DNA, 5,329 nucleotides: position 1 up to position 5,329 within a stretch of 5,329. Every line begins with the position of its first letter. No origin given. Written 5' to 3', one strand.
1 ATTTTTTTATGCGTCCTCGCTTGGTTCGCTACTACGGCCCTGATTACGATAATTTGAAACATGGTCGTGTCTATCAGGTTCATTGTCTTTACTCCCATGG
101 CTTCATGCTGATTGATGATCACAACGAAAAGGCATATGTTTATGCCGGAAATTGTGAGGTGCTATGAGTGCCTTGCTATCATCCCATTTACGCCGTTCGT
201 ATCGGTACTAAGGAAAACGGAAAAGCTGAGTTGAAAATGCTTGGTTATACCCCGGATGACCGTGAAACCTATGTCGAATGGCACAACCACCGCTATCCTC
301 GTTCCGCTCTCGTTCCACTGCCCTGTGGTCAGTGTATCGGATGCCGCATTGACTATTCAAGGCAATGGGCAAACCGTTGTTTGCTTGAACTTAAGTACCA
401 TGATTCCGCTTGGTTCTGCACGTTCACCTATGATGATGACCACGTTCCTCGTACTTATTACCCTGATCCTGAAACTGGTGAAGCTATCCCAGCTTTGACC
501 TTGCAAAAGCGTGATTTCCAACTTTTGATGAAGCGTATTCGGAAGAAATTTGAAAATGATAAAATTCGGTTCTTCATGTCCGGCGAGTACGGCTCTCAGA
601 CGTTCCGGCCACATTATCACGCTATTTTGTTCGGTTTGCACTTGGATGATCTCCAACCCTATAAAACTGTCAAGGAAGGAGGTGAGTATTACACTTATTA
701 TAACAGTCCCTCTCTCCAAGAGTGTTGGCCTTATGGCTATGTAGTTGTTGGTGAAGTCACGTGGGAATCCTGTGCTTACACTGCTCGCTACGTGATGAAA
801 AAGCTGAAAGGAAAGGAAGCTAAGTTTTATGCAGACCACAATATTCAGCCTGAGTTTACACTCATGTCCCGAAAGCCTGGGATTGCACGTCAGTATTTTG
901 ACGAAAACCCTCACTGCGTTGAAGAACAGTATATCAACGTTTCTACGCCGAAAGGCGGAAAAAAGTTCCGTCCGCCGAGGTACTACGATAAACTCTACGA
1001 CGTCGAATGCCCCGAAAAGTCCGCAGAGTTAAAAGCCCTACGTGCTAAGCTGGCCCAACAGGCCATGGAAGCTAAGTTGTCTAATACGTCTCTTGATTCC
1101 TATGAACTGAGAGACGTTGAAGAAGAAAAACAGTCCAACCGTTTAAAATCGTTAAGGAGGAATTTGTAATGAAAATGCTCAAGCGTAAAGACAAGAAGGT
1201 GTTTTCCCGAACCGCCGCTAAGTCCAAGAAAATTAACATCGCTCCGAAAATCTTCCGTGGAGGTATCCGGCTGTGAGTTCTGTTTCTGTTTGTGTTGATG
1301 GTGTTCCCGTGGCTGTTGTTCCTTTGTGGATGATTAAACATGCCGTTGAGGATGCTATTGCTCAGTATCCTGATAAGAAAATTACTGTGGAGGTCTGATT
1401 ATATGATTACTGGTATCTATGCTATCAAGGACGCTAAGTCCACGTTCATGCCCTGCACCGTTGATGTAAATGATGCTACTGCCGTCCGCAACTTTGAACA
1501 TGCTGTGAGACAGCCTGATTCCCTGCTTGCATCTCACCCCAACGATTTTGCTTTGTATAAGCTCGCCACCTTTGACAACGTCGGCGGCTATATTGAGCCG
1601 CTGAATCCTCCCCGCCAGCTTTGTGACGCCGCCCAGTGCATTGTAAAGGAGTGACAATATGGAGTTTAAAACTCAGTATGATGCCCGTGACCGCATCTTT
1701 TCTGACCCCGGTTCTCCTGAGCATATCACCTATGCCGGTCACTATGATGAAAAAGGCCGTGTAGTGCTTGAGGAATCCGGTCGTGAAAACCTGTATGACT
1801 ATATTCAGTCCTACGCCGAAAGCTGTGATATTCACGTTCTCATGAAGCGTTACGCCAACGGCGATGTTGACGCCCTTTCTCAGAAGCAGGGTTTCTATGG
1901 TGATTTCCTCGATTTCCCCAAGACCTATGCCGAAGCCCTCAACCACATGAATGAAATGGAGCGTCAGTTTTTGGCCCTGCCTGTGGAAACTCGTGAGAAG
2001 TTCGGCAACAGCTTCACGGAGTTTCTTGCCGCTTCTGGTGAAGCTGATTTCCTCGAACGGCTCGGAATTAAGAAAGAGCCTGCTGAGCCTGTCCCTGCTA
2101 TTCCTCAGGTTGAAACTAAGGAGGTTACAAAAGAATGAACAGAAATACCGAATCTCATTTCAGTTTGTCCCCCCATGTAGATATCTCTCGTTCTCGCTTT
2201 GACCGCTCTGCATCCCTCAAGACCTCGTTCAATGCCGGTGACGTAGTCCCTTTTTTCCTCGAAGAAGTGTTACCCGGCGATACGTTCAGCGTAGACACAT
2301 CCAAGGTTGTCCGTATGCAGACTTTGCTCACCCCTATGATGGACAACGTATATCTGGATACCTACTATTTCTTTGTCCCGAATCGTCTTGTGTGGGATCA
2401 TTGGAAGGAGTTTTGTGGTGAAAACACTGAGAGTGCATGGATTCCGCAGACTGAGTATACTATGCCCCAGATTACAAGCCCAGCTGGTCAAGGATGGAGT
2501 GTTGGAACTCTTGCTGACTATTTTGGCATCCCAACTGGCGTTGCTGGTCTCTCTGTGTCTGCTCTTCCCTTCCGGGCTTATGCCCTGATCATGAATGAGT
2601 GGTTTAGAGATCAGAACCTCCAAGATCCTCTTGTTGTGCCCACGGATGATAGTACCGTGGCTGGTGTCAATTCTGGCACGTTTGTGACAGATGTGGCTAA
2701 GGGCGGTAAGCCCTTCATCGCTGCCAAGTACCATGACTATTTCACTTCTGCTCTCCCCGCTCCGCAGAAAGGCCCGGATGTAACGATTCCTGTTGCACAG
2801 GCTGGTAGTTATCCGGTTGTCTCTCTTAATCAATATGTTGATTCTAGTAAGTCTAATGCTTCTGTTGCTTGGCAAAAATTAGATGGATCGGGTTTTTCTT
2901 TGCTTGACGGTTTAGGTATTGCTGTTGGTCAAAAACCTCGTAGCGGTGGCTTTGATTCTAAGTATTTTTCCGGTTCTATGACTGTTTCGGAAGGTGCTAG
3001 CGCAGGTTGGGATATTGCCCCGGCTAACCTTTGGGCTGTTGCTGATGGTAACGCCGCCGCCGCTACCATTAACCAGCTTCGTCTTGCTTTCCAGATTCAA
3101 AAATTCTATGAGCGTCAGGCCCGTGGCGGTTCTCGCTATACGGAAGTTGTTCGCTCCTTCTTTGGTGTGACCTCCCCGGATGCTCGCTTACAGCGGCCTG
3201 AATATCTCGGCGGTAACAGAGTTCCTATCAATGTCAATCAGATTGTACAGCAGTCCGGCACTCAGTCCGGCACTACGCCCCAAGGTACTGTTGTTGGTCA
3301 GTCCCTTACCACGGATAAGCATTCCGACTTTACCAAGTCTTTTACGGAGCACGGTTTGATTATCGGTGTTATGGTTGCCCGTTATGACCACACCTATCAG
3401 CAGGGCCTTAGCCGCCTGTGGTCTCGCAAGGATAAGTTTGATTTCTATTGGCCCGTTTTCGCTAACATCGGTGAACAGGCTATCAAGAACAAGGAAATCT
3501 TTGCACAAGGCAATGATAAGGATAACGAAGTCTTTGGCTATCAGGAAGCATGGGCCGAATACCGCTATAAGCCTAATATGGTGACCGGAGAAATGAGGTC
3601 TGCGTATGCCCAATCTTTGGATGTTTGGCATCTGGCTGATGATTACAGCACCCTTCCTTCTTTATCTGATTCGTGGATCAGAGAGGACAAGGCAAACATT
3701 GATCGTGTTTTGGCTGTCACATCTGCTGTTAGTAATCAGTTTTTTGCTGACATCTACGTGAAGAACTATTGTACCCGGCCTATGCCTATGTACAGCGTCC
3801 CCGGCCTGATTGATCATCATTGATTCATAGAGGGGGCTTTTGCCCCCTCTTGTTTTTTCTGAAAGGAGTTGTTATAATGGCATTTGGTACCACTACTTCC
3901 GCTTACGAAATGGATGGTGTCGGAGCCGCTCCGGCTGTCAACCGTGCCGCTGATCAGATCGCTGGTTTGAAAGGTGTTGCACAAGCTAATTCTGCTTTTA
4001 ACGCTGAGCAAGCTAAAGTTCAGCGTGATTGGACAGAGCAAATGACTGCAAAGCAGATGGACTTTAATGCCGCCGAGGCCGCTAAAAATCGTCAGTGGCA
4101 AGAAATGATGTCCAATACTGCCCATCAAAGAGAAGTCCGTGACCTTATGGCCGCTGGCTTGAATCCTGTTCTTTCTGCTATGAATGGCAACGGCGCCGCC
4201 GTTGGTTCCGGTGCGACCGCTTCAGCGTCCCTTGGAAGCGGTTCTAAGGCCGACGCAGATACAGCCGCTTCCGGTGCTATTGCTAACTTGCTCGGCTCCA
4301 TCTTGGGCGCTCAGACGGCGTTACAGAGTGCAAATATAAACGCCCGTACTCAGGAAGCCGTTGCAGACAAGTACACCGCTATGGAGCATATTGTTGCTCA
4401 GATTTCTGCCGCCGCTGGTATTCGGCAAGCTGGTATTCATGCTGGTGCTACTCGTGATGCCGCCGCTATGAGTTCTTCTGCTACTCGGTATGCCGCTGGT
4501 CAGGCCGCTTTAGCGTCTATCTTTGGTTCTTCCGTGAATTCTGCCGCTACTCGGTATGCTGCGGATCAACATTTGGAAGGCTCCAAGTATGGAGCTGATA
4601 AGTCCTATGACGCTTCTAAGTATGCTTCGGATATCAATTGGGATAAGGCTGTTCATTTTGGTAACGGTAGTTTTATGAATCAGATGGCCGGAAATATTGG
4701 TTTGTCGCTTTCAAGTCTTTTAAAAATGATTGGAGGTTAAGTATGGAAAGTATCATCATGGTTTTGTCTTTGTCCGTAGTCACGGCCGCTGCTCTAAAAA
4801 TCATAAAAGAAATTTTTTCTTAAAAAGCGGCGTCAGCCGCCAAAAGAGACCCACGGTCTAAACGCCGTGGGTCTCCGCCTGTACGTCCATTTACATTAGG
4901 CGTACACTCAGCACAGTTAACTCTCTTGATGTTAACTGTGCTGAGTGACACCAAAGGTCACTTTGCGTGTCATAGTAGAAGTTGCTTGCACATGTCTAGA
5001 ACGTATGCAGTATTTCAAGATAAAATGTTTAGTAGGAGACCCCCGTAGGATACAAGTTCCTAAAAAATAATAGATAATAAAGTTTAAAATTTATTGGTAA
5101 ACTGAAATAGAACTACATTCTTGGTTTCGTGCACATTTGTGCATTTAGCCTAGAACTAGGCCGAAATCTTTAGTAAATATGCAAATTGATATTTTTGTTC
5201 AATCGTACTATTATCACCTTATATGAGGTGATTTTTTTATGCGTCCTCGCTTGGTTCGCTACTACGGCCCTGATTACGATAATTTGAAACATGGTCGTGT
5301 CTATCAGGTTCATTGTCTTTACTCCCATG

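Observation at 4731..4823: Strongly RBS-coupled 26-aa transmembrane peptide directly downstream of VP2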

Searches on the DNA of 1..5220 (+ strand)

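Call 3: search_dna_similar(query=window:1-5220:+, collection=phages, mode=near, max_rows=30)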
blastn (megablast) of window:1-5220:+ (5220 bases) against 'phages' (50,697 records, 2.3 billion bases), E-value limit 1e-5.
Records with a match: 37; places in all: 37; records where one place covers at least 80% of the query: 8.
Best place of each record, by identity: 90-95% 5; 80-90% 5; 60-80% 27.
By first word of the organism name: Microviridae 14; Dulem 11; Microvirus 4; bajarodmic 3; Gokushovirus 2; Gokushovirinae 2; Human 1.
By host as written in the record: - 17; Homo sapiens 6; Propithecus coquereli 3; Varecia variegata 3; Eulemur fulvus collaris 2; Lemur catta 2; porcine 2; Eulemur coronatus 1; and 1 more.
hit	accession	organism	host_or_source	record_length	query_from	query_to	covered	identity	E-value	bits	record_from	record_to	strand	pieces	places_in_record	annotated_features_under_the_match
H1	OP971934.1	Microviridae sp.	Human feces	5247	2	5220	95%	91.1%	0e+0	6722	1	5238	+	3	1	VP1: major capsid protein | VP4: replication protein | VP2: DNA pilot protein | VP3: scaffolding protein | VP5: DNA binding protein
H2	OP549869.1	Microvirus sp.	Homo sapiens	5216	1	5220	95%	90.9%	0e+0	6633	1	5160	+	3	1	major capsid protein | replication initiation protein | DNA pilot protein | internal scaffolding protein | DNA binding protein | and 1 other names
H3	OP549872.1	Microvirus sp.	Homo sapiens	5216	1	5220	95%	90.9%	0e+0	6633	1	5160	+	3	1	major capsid protein | replication initiation protein | DNA pilot protein | internal scaffolding protein | DNA binding protein | and 1 other names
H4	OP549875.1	Microvirus sp.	Homo sapiens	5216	1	5220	95%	90.9%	0e+0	6633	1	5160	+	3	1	major capsid protein | replication initiation protein | DNA pilot protein | internal scaffolding protein | DNA binding protein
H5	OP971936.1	Microviridae sp.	Human feces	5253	2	5220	95%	90.1%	0e+0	6548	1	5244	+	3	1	VP1: major capsid protein | VP4: replication protein | VP2: DNA pilot protein | VP3: scaffolding protein | VP5: DNA binding protein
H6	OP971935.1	Microviridae sp.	Human feces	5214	1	5220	94%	89.8%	0e+0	6696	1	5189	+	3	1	VP1: major capsid protein | VP4: replication protein | VP2: DNA pilot protein | VP3: scaffolding protein | VP5: DNA binding protein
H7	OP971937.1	Microviridae sp.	Human feces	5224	2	5220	94%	89.5%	0e+0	6371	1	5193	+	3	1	VP1: major capsid protein | VP4: replication protein | VP2: DNA pilot protein | VP3: scaffolding protein | VP5: DNA binding protein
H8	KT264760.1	Gokushovirus WZ-2015a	Homo sapiens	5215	2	5220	94%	89.8%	0e+0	6273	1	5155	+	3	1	VP1 | VP4 | VP2 | VP3 | VP5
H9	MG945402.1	Microviridae sp.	pig feces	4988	3026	5155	35%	77.4%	0e+0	1017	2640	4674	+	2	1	similar to VP2 | similar to VP1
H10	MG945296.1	Microviridae sp.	pig feces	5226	321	3884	28%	77.0%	9e-140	825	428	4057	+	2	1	similar to VP1 | similar to VP4 | similar to VP2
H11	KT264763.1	Gokushovirus WZ-2015a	Homo sapiens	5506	2135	3816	27%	77.1%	2e-117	818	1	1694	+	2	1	VP1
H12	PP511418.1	Dulem virus 156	Eulemur fulvus collaris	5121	3035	4460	27%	75.3%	0e+0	649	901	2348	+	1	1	major capsid protein | DNA pilot protein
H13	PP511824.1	Dulem virus 156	Propithecus coquereli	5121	3035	4460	27%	75.3%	0e+0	649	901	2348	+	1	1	major capsid protein | DNA pilot protein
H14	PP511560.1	Dulem virus 156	Varecia variegata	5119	3035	4460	27%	75.2%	0e+0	647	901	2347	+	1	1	major capsid protein | DNA pilot protein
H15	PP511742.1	Dulem virus 156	Lemur catta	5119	3035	4460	27%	75.2%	0e+0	647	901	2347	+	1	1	major capsid protein | DNA pilot protein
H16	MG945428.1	Microviridae sp.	pig feces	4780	3035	4493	28%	72.3%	6e-112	412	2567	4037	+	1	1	similar to VP1 | similar to VP2 | similar to VP5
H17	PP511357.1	Dulem virus 152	Eulemur coronatus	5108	2228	4223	26%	74.8%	2e-77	593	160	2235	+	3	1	major capsid protein | DNA pilot protein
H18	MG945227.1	Microviridae sp.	pig feces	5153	1710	2796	21%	74.3%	1e-118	435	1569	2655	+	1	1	similar to VP1 | similar to VP3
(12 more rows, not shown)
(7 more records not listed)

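Call 4: search_dna_similar(query=window:4500-5220:+, collection=phages, mode=distant, max_rows=30)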
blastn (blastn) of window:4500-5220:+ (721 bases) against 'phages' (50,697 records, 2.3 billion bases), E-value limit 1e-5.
Records with a match: 78; places in all: 78; records where one place covers at least 80% of the query: 8.
Best place of each record, by identity: 95-99% 3; 90-95% 43; 80-90% 24; 60-80% 8.
By first word of the organism name: Dulem 35; Microviridae 25; Gokushovirus 7; Microvirus 3; Apis 2; Human 1; Chicken 1; Blackfly 1; Rattus 1; bajarodmic 1; and 1 more.
By host as written in the record: - 25; Varecia variegata 14; Propithecus coquereli 8; Homo sapiens 7; Lemur catta 5; Eulemur fulvus collaris 4; Eulemur coronatus 4; monkey 3; and 8 more.
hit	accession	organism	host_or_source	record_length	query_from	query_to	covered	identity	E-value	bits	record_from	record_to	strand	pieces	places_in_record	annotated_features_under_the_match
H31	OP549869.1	Microvirus sp.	Homo sapiens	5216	1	721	100%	95.4%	0e+0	1152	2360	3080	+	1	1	DNA pilot protein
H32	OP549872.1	Microvirus sp.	Homo sapiens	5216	1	721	100%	95.4%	0e+0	1152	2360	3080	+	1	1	DNA pilot protein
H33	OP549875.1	Microvirus sp.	Homo sapiens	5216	1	721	100%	95.4%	0e+0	1152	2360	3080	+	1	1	DNA pilot protein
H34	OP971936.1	Microviridae sp.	Human feces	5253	1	721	100%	94.7%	0e+0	1130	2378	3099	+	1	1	VP2: DNA pilot protein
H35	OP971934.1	Microviridae sp.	Human feces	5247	1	721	100%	94.7%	0e+0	1130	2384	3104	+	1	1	VP2: DNA pilot protein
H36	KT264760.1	Gokushovirus WZ-2015a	Homo sapiens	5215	1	721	100%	94.2%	0e+0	1112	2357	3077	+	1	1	VP2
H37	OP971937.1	Microviridae sp.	Human feces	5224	2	721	100%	94.2%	0e+0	1110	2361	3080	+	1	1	VP2: DNA pilot protein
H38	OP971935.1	Microviridae sp.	Human feces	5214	1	721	100%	93.9%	0e+0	1126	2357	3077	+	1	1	VP2: DNA pilot protein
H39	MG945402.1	Microviridae sp.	pig feces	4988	313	697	53%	77.6%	4e-68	265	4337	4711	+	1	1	none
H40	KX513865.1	Human gut gokushovirus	Homo sapiens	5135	303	488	26%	73.9%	6e-21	108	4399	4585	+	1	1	none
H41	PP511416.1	Dulem virus 164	Eulemur fulvus collaris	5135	298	454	22%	73.1%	5e-9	69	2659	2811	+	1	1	none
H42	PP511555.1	Dulem virus 164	Varecia variegata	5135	298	454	22%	73.1%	5e-9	69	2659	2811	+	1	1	none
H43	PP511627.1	Dulem virus 164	Varecia variegata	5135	298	454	22%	73.1%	5e-9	69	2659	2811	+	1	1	none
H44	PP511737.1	Dulem virus 164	Lemur catta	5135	298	454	22%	73.1%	5e-9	69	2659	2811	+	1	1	none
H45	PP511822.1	Dulem virus 164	Propithecus coquereli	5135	298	454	22%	73.1%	5e-9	69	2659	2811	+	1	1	none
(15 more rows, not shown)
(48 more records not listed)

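Call 5: get_annotated_region(hit=H31, flank=2500)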
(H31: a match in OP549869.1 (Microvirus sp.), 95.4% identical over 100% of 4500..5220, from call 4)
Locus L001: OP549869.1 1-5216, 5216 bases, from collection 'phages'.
description: Microvirus sp. isolate UC145V1_C34, complete genome.
organism: Microvirus sp. (NCBI taxid 2202559)
taxonomy: Viruses; Monodnaviria; Sangervirae; Phixviricota; Malgrandaviricetes; Petitvirales; Microviridae
host: Homo sapiens; source: vaginal secretion; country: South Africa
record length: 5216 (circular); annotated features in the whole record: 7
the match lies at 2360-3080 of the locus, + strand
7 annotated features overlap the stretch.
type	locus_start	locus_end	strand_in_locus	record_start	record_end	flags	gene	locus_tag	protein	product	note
CDS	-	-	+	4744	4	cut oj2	-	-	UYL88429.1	internal scaffolding protein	-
CDS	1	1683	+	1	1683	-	-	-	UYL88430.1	major capsid protein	-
CDS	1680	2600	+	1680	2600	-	-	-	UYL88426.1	DNA pilot protein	-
CDS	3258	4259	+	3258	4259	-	-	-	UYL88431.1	replication initiation protein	-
CDS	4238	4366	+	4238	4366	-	-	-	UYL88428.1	hypothetical protein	-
CDS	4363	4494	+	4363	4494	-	-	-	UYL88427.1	hypothetical protein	-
CDS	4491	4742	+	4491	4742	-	-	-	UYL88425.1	DNA binding protein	-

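Call 6: get_annotated_region(hit=H34, flank=2500)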
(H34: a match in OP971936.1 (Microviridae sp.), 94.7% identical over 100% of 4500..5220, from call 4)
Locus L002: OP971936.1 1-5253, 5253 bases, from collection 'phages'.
description: Microviridae sp. isolate LMM67716, complete genome.
organism: Microviridae sp. (NCBI taxid 2202644)
taxonomy: Viruses; Monodnaviria; Sangervirae; Phixviricota; Malgrandaviricetes; Petitvirales; Microviridae
host: -; source: Human feces; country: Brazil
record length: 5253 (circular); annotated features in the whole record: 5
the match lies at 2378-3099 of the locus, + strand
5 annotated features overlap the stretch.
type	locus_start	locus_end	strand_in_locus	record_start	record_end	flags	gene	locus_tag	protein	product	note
CDS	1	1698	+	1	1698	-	VP1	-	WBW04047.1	major capsid protein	-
CDS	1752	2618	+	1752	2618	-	VP2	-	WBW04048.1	DNA pilot protein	-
CDS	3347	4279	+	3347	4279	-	VP4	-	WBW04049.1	replication protein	-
CDS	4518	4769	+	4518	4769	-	VP5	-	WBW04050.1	DNA binding protein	-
CDS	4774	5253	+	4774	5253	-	VP3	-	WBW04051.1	scaffolding protein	-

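Call 7: get_annotated_region(hit=H36, flank=2500)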
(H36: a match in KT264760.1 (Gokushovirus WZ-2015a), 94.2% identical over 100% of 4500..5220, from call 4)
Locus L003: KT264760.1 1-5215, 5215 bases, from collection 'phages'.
description: Gokushovirus WZ-2015a isolate 12Fra21, complete genome.
organism: Gokushovirus WZ-2015a (NCBI taxid 1758150)
taxonomy: Viruses; Monodnaviria; Sangervirae; Phixviricota; Malgrandaviricetes; Petitvirales; Microviridae; Gokushovirinae
host: Homo sapiens; source: feces; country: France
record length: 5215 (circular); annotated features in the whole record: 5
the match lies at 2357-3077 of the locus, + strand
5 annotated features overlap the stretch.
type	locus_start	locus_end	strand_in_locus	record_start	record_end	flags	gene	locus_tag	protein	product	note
CDS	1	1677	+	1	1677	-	-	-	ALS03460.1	VP1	-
CDS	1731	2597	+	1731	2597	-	-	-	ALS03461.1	VP2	-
CDS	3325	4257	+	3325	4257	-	-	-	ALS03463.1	VP4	-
CDS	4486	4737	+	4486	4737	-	-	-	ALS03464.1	VP5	-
CDS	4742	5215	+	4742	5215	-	-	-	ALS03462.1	VP3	-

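Call 8: get_annotated_region(hit=H35, flank=3000)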
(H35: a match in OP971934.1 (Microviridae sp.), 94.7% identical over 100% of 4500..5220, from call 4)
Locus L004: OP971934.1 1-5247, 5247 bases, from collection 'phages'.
description: Microviridae sp. isolate LMM67714, partial genome.
organism: Microviridae sp. (NCBI taxid 2202644)
taxonomy: Viruses; Monodnaviria; Sangervirae; Phixviricota; Malgrandaviricetes; Petitvirales; Microviridae
host: -; source: Human feces; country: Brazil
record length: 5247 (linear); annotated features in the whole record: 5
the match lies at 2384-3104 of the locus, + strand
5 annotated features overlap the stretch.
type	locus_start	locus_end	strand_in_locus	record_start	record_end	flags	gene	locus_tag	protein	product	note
CDS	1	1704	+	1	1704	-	VP1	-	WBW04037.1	major capsid protein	-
CDS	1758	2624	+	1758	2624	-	VP2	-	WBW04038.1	DNA pilot protein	-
CDS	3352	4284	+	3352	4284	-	VP4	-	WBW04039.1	replication protein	-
CDS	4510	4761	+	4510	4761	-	VP5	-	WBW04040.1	DNA binding protein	-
CDS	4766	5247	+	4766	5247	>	VP3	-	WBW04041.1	scaffolding protein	-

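Call 9: get_annotated_region(hit=H37, flank=3000)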
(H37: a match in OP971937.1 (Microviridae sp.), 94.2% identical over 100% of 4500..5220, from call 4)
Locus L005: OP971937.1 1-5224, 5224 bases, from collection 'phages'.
description: Microviridae sp. isolate LMM67717, complete genome.
organism: Microviridae sp. (NCBI taxid 2202644)
taxonomy: Viruses; Monodnaviria; Sangervirae; Phixviricota; Malgrandaviricetes; Petitvirales; Microviridae
host: -; source: Human feces; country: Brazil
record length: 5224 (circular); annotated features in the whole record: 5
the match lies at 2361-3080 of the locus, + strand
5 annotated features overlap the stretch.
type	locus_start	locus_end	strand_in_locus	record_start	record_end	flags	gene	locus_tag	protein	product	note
CDS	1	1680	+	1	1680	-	VP1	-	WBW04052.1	major capsid protein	-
CDS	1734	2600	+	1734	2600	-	VP2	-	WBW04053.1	DNA pilot protein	-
CDS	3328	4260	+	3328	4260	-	VP4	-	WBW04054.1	replication protein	-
CDS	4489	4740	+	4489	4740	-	VP5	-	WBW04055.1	DNA binding protein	-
CDS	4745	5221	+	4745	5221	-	VP3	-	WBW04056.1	scaffolding protein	-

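Call 10: get_annotated_region(hit=H38, flank=3000)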
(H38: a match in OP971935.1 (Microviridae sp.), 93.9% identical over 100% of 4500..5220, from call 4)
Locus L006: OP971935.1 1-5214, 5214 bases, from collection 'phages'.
description: Microviridae sp. isolate LMM67715, partial genome.
organism: Microviridae sp. (NCBI taxid 2202644)
taxonomy: Viruses; Monodnaviria; Sangervirae; Phixviricota; Malgrandaviricetes; Petitvirales; Microviridae
host: -; source: Human feces; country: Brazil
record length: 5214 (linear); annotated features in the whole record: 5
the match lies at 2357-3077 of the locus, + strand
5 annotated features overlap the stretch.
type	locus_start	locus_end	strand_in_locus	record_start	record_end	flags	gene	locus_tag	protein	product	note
CDS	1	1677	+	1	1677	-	VP1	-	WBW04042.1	major capsid protein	-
CDS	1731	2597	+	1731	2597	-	VP2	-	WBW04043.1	DNA pilot protein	-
CDS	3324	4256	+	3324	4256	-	VP4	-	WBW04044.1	replication protein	-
CDS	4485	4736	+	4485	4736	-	VP5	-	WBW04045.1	DNA binding protein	-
CDS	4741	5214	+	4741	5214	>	VP3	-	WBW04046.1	scaffolding protein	-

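Call 11: get_annotated_region(hit=H39, flank=5000)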
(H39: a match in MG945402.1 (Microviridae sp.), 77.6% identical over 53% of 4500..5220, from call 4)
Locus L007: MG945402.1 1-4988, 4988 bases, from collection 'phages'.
description: UNVERIFIED: Microviridae sp. isolate 3911-1801, complete genome.
organism: Microviridae sp. (NCBI taxid 2202644)
taxonomy: Viruses; Monodnaviria; Sangervirae; Phixviricota; Malgrandaviricetes; Petitvirales; Microviridae
host: -; source: pig feces; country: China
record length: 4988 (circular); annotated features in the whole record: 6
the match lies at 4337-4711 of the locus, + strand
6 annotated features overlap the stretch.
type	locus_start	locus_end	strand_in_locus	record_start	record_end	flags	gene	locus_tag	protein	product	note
misc_feature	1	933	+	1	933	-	-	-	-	-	similar to VP4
misc_feature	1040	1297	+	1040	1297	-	-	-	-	-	similar to VP5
misc_feature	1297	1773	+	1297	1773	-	-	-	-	-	similar to VP3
misc_feature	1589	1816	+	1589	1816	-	-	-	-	-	similar to hypothetical protein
misc_feature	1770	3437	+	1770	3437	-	-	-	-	-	similar to VP1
misc_feature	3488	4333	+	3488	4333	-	-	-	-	-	similar to VP2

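Call 12: get_annotated_region(hit=H40, flank=5000)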
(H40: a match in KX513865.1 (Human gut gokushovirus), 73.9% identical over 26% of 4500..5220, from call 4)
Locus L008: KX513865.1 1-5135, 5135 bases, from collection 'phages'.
description: Human gut gokushovirus isolate SH-CHD2, complete genome.
organism: Human gut gokushovirus (NCBI taxid 1986031)
taxonomy: Viruses; Monodnaviria; Sangervirae; Phixviricota; Malgrandaviricetes; Petitvirales; Microviridae; Gokushovirinae
host: Homo sapiens; source: human gut; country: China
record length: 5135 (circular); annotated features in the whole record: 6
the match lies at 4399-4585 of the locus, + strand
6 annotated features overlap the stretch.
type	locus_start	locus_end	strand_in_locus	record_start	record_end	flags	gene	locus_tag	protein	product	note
CDS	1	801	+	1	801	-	-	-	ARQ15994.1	putative VP4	-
CDS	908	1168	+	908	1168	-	-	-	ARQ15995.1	putative VP5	-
CDS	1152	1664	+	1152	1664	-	-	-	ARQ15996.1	putative VP3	-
CDS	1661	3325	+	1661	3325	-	-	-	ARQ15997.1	putative VP1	-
CDS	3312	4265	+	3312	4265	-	-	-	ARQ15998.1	putative VP2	-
CDS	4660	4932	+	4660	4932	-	-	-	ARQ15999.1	hypothetical protein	-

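Call 13: get_annotated_region(hit=H41, flank=5000)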
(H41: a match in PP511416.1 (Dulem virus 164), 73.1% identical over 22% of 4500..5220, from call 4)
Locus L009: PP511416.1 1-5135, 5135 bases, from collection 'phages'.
description: Dulem virus 164 isolate Duke_21_78, complete genome.
organism: Dulem virus 164 (NCBI taxid 3145641)
taxonomy: Viruses; Monodnaviria; Sangervirae; Phixviricota; Malgrandaviricetes; Petitvirales; Microviridae; Microvirus
host: Eulemur fulvus collaris; source: feces; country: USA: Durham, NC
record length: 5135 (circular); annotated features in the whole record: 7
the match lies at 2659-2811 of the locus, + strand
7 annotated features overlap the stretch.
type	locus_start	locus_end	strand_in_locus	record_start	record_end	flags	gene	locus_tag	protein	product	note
CDS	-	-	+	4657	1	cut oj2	-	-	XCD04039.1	internal scaffolding protein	-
CDS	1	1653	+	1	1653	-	-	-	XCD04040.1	major capsid protein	-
CDS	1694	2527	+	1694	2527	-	-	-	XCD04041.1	DNA pilot protein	-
CDS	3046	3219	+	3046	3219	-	-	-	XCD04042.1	hypothetical protein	-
CDS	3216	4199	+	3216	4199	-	-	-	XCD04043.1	replication initiator protein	-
CDS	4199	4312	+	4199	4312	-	-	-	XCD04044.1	DNA binding protein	-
CDS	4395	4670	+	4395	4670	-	-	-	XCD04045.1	nonstructural protein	-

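Call 57: get_annotated_region(hit=H10, flank=5000)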
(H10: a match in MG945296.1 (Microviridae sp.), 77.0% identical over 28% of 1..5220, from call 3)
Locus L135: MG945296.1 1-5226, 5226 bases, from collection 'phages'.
description: UNVERIFIED: Microviridae sp. isolate 1814-1801, partial genome.
organism: Microviridae sp. (NCBI taxid 2202644)
taxonomy: Viruses; Monodnaviria; Sangervirae; Phixviricota; Malgrandaviricetes; Petitvirales; Microviridae
host: -; source: pig feces; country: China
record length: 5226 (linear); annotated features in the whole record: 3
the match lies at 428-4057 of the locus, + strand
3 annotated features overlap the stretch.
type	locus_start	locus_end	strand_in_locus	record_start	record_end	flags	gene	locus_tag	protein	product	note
misc_feature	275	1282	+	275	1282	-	-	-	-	-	similar to VP4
misc_feature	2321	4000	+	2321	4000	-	-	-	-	-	similar to VP1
misc_feature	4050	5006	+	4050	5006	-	-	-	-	-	similar to VP2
